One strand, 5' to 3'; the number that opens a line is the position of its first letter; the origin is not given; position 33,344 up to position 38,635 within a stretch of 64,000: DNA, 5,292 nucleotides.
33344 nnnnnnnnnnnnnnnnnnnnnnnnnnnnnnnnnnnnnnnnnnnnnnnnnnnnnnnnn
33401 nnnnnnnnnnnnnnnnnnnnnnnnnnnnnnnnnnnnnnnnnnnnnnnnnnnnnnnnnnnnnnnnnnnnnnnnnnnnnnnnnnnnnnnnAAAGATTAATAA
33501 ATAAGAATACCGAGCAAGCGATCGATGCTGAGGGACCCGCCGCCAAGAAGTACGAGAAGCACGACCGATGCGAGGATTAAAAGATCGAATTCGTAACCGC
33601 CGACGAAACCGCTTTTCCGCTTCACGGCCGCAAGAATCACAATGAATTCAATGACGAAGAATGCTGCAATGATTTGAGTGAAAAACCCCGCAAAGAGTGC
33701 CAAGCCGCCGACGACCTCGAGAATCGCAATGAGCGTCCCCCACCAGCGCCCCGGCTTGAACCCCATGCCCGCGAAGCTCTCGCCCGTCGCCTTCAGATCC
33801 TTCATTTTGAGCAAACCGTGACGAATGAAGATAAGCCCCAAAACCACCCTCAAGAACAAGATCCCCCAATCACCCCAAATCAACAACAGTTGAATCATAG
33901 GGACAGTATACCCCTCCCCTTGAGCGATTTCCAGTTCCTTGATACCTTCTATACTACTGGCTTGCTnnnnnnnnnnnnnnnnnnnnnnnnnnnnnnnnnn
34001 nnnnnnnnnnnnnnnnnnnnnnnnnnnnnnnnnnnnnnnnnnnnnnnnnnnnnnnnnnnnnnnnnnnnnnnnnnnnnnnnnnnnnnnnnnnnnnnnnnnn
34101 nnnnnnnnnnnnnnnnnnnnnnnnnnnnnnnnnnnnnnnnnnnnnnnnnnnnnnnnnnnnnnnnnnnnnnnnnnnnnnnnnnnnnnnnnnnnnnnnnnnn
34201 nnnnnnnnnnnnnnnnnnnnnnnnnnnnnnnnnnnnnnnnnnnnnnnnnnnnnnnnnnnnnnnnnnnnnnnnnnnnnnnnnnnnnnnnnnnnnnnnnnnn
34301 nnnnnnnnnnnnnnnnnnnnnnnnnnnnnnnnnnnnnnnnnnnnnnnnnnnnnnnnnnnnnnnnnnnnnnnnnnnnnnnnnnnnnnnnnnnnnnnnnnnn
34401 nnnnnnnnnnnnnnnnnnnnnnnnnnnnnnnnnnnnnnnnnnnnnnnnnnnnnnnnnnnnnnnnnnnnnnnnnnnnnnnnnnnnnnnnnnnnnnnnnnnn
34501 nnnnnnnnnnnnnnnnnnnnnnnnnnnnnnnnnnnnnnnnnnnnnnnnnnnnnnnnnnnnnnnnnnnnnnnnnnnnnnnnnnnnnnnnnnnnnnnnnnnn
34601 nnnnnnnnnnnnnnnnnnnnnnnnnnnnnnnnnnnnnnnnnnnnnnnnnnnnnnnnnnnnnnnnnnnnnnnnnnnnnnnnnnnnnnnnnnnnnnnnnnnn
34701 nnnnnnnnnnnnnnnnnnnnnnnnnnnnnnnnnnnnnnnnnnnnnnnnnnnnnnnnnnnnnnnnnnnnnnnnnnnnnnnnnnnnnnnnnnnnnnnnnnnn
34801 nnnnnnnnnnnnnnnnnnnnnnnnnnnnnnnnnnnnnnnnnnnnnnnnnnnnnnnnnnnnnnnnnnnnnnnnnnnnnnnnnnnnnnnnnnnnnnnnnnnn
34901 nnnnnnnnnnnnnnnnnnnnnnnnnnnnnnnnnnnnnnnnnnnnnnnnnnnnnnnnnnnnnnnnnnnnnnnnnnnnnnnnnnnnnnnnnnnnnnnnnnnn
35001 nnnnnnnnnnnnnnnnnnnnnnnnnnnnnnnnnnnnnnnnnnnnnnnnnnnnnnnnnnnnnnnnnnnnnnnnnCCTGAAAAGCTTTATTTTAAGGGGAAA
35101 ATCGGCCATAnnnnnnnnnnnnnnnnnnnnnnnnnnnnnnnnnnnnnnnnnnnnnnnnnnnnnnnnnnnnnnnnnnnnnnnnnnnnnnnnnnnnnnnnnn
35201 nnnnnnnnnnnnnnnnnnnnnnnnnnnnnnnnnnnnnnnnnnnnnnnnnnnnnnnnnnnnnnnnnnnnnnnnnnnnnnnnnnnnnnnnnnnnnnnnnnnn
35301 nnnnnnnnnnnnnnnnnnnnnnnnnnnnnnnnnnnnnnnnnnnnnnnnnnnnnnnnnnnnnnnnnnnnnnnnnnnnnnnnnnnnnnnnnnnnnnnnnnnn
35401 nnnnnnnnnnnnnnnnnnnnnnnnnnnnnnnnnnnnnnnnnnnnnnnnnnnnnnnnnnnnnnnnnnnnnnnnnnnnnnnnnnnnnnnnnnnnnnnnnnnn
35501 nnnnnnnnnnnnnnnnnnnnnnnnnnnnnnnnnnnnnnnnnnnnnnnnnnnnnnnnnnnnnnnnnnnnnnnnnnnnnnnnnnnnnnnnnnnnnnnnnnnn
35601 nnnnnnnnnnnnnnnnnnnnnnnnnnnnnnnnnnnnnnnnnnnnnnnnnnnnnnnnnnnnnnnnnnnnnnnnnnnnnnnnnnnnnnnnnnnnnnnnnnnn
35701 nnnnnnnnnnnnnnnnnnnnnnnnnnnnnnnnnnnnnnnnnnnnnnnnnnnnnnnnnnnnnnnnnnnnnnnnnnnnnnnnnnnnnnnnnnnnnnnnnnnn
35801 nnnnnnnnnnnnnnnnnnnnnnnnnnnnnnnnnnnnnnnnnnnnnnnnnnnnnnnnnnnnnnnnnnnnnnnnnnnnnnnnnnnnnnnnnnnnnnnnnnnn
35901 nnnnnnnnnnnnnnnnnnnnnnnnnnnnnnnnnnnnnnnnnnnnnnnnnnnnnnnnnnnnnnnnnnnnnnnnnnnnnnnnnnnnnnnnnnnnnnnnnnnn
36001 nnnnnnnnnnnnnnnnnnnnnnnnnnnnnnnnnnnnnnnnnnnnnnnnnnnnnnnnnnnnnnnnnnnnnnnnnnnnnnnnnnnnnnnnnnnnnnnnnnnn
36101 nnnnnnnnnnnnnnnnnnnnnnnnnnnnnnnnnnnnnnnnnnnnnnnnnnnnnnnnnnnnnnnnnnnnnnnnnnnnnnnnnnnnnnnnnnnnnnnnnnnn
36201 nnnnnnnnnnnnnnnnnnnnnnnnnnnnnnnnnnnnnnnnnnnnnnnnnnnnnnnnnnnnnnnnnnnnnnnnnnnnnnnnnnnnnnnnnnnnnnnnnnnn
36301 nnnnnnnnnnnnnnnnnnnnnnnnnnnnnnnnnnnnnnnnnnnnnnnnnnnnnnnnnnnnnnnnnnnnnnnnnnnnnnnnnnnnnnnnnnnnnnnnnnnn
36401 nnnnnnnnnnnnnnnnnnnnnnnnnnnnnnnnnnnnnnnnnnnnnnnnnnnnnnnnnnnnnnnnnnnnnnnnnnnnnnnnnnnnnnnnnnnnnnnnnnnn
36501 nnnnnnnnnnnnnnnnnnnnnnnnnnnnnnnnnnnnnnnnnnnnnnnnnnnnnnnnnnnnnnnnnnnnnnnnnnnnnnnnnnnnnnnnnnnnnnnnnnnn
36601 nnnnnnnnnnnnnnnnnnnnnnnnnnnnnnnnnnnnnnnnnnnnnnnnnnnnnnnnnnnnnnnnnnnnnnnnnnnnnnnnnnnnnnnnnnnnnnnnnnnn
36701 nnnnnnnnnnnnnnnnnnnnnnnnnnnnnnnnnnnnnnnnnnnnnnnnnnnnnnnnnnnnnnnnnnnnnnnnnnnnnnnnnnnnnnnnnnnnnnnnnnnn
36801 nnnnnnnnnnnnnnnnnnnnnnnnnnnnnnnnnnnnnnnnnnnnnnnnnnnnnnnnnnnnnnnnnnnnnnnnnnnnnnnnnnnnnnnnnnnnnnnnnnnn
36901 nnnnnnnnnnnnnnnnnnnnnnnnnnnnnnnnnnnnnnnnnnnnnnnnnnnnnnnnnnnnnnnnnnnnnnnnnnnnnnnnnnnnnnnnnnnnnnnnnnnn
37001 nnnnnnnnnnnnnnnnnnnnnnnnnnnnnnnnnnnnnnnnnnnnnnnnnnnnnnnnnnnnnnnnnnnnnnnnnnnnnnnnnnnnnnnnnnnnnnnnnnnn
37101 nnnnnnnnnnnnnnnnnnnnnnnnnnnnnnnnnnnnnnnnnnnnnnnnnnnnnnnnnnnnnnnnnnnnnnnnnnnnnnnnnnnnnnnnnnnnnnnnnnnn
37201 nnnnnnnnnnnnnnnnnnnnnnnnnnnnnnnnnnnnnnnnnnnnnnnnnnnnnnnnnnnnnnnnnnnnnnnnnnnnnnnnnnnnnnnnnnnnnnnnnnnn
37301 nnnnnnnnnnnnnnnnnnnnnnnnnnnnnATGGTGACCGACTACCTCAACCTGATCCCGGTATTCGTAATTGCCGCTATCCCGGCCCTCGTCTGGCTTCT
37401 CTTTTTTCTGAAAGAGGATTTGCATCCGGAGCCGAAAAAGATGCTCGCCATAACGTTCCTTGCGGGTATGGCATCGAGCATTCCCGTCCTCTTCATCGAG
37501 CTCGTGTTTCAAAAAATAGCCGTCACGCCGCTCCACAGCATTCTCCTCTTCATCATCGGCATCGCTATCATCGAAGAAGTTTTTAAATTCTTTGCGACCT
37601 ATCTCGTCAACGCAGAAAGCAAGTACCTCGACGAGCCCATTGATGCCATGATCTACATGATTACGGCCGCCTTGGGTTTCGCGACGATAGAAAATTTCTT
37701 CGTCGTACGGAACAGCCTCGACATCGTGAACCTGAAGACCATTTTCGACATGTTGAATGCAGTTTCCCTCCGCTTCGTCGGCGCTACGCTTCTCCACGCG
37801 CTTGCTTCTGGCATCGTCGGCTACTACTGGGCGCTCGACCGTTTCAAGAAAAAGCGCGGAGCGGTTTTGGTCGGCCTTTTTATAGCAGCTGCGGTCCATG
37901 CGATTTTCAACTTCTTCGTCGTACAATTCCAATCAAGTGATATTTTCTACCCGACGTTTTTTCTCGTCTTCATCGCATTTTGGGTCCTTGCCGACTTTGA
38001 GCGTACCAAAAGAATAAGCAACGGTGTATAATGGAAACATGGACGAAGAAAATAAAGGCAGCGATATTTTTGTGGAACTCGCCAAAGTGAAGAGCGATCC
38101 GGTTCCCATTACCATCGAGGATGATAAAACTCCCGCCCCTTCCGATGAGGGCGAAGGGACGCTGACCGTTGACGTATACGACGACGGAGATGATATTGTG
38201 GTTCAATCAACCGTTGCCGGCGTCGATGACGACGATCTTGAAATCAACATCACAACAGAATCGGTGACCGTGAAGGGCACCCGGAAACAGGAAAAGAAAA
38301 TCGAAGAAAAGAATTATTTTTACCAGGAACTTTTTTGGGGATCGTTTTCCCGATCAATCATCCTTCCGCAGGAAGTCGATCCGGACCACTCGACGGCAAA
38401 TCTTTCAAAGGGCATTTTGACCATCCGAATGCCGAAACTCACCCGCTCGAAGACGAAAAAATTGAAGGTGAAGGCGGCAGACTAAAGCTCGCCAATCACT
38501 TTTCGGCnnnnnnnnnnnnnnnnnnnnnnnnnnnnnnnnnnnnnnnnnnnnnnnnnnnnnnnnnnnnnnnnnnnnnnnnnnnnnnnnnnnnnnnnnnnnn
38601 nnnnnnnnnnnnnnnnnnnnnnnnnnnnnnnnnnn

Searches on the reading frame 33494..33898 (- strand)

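Call 73: search_protein_families(library=pfam, proteins=[window:33494-33898:-], max_evalue=0.0001)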
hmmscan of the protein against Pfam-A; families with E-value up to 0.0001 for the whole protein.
window:33494-33898:- (134 aa): 2 families
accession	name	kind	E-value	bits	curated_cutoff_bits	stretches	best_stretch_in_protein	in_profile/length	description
PF07681.17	DoxX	-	7.5e-18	65.4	23.6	1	12-92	1-83/85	DoxX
PF04173.18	DoxD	-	2.2e-05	24.9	22.7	0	55-129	69-144/167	TQO small subunit DoxD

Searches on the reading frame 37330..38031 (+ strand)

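Call 73: search_protein_families(library=pfam, proteins=[window:37330-38031:+], max_evalue=0.0001)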
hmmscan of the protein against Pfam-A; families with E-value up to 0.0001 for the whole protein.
window:37330-38031:+ (233 aa): 1 family
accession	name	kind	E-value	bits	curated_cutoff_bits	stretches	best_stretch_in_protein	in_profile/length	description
PF13367.11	PrsW-protease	-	5.5e-28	98.3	23.5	1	34-218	1-193/196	PrsW family intramembrane metalloprotease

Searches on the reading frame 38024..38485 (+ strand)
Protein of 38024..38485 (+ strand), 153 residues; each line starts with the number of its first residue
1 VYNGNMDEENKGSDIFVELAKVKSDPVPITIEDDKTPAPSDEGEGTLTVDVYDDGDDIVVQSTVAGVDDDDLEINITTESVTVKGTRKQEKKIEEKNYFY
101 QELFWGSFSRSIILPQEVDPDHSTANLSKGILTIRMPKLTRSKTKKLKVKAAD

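Call 73: search_protein_families(library=pfam, proteins=[window:38024-38485:+], max_evalue=0.0001)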
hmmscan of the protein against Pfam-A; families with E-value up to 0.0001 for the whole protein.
window:38024-38485:+ (153 aa): 2 families
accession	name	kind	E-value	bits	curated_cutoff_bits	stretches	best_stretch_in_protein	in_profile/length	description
PF00011.27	HSP20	-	1e-19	71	20.8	1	52-146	3-95/102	Hsp20/alpha crystallin family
PF04969.22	CS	-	1e-05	26.8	21.3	1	54-138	8-78/78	CS domain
